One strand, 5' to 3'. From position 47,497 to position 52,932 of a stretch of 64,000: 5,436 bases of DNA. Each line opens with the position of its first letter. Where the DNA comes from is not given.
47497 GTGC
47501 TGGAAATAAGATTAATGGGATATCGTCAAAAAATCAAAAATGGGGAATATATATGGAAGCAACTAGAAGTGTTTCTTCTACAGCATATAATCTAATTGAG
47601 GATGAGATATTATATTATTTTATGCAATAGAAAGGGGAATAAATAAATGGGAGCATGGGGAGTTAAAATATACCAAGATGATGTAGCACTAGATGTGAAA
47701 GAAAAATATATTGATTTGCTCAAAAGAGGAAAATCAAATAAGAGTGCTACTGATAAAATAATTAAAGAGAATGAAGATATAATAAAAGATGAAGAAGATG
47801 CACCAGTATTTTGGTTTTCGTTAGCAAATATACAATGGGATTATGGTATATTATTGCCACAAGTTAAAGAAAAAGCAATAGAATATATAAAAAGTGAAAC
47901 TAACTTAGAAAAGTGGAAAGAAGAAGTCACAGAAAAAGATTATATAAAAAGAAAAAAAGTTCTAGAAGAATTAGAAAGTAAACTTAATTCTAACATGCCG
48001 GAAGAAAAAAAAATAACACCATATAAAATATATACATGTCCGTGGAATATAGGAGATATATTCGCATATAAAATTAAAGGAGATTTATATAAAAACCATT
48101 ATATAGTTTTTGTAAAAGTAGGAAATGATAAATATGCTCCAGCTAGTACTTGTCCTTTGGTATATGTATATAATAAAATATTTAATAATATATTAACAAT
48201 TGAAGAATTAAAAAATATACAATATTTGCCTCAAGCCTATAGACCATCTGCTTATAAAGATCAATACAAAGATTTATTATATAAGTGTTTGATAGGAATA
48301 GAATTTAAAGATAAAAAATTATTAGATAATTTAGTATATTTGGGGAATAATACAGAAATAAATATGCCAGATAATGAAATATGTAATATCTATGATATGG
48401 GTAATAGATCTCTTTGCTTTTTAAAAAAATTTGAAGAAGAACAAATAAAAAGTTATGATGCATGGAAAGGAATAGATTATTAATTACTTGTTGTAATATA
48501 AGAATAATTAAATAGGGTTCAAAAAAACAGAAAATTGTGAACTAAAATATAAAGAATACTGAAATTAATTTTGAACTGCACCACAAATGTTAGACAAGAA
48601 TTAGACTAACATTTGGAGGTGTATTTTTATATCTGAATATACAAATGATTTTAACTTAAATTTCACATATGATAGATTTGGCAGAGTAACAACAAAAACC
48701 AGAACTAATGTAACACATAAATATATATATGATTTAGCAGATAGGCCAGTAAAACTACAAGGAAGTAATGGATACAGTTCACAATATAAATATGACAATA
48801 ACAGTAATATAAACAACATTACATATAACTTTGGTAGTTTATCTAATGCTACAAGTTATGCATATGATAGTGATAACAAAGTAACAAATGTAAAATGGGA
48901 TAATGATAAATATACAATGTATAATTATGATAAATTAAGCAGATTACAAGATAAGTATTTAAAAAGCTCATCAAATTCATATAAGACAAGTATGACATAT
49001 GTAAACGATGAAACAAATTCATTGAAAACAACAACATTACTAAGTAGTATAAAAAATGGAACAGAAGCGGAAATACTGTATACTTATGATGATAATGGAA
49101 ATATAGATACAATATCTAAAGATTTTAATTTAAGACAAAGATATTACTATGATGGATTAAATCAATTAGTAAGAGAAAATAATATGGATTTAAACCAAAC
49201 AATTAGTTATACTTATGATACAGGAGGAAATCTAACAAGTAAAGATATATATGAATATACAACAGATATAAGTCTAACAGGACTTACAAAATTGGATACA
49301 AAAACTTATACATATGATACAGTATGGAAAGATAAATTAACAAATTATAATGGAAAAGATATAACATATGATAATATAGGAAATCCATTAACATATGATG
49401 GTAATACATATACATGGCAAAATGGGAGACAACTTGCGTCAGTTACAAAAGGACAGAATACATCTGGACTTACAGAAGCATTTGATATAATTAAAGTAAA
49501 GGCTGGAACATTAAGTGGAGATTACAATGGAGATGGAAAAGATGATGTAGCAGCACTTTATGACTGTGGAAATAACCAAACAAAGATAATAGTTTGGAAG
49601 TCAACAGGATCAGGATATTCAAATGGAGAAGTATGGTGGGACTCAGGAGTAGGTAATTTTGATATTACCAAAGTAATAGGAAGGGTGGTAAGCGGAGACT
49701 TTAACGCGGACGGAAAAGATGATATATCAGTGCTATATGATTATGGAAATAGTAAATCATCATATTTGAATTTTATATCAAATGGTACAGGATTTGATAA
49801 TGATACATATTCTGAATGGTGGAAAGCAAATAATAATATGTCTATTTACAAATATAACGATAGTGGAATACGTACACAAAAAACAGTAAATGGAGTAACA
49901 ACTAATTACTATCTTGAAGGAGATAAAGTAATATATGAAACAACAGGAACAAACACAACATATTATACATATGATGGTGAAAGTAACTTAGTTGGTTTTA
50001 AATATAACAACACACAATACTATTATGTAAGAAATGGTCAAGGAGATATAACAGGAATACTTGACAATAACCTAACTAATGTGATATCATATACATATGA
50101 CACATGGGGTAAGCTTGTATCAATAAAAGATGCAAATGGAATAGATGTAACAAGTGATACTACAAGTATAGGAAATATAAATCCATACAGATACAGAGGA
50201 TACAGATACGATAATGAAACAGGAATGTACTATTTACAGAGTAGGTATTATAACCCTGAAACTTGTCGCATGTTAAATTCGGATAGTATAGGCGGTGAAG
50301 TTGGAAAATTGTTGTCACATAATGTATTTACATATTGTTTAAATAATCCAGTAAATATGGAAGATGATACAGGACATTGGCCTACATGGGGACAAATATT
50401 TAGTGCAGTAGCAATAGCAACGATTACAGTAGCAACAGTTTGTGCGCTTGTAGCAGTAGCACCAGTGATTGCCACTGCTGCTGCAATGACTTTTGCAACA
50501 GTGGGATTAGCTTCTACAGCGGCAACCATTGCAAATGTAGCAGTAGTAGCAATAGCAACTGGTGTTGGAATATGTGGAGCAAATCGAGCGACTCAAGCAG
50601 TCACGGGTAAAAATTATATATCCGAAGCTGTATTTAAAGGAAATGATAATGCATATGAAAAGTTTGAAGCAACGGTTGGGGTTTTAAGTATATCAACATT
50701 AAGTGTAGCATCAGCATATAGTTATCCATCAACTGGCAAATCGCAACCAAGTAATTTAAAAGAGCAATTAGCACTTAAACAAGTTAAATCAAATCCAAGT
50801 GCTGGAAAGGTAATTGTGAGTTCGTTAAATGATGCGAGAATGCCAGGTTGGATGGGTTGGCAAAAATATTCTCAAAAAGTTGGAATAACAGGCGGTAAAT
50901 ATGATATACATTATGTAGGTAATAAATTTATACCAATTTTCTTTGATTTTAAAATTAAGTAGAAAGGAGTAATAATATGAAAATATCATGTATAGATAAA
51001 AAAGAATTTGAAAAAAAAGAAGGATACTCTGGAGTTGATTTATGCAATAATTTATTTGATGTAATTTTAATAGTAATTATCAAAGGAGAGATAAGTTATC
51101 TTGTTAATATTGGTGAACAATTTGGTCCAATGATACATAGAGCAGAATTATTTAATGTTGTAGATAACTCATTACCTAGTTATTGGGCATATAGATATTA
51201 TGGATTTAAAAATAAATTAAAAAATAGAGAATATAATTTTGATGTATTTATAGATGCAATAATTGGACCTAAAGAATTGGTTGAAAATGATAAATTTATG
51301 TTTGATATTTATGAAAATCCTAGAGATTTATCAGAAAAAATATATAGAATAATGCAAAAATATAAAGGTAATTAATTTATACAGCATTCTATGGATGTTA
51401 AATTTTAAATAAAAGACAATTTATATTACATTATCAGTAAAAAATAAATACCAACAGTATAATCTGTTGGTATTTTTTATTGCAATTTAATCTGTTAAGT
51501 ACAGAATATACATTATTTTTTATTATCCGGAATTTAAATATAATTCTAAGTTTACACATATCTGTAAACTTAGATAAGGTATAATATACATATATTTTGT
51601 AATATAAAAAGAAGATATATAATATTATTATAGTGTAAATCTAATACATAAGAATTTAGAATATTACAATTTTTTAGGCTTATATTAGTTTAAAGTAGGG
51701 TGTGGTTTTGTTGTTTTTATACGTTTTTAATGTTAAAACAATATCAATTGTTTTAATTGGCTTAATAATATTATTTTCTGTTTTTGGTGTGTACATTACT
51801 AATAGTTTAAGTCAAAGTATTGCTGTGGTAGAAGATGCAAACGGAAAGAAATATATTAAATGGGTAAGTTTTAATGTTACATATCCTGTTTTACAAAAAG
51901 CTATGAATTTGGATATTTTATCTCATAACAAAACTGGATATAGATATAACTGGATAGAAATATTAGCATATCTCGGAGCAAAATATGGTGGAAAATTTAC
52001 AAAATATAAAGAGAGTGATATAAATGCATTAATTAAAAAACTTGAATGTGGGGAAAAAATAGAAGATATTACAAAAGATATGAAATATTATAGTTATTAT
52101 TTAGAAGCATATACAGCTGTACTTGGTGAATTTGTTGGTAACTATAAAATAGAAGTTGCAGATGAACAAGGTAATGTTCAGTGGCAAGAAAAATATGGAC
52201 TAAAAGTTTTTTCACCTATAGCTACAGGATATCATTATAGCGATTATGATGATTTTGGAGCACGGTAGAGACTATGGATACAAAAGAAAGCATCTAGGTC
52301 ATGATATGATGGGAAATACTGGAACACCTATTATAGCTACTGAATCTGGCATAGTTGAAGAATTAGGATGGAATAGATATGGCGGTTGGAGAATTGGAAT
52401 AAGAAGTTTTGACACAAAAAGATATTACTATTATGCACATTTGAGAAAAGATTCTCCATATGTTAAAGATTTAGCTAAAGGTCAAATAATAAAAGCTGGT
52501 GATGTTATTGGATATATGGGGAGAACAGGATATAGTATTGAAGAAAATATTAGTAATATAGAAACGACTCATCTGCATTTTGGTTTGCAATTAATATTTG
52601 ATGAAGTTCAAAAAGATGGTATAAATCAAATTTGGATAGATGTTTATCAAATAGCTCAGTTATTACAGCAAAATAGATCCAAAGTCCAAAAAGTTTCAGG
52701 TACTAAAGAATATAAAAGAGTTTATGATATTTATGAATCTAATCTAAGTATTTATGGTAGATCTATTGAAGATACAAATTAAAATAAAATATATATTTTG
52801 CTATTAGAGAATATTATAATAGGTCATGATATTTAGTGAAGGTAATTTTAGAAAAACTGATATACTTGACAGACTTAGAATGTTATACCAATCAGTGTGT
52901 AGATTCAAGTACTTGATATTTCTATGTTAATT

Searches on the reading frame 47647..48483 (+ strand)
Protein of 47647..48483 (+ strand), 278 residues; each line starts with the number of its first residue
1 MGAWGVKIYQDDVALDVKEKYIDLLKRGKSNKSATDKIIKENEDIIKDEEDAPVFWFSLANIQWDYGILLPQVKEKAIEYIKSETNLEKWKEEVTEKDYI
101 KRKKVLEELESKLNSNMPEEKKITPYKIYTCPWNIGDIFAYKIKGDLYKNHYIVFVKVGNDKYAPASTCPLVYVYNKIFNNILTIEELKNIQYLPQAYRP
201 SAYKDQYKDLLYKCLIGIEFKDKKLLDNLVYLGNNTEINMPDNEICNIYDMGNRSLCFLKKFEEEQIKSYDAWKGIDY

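Call 119: search_protein_families(library=pfam, proteins=[window:47647-48483:+], max_evalue=0.001)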
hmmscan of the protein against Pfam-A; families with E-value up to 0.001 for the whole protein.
window:47647-48483:+ (278 aa): 1 family
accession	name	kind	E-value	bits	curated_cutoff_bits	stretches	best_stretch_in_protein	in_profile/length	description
PF14425.11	Imm3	-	0.00085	19.8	25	1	16-111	11-110/119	Immunity protein Imm3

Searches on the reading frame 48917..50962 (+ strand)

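Call 119: search_protein_families(library=pfam, proteins=[window:48917-50962:+], max_evalue=0.001)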
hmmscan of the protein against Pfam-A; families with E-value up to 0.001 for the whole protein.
window:48917-50962:+ (681 aa): 3 families
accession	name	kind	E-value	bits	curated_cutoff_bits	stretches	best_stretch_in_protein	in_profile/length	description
PF01839.29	FG-GAP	-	1e-05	25.7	22.1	0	257-276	5-24/37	FG-GAP repeat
PF13517.12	FG-GAP_3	-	3.4e-05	24.8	26.9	1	202-270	1-59/61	FG-GAP-like repeat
PF05593.20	RHS_repeat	-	0.00074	20.3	22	1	373-408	2-36/38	RHS Repeat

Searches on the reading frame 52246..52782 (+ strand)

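Call 119: search_protein_families(library=pfam, proteins=[window:52246-52782:+], max_evalue=0.001)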
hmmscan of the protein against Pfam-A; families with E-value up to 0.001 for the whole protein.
window:52246-52782:+ (178 aa): 1 family
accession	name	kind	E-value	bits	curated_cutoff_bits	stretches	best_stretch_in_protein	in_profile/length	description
PF01551.29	Peptidase_M23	-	1.4e-17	64.1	28.7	1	15-115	2-88/96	Peptidase family M23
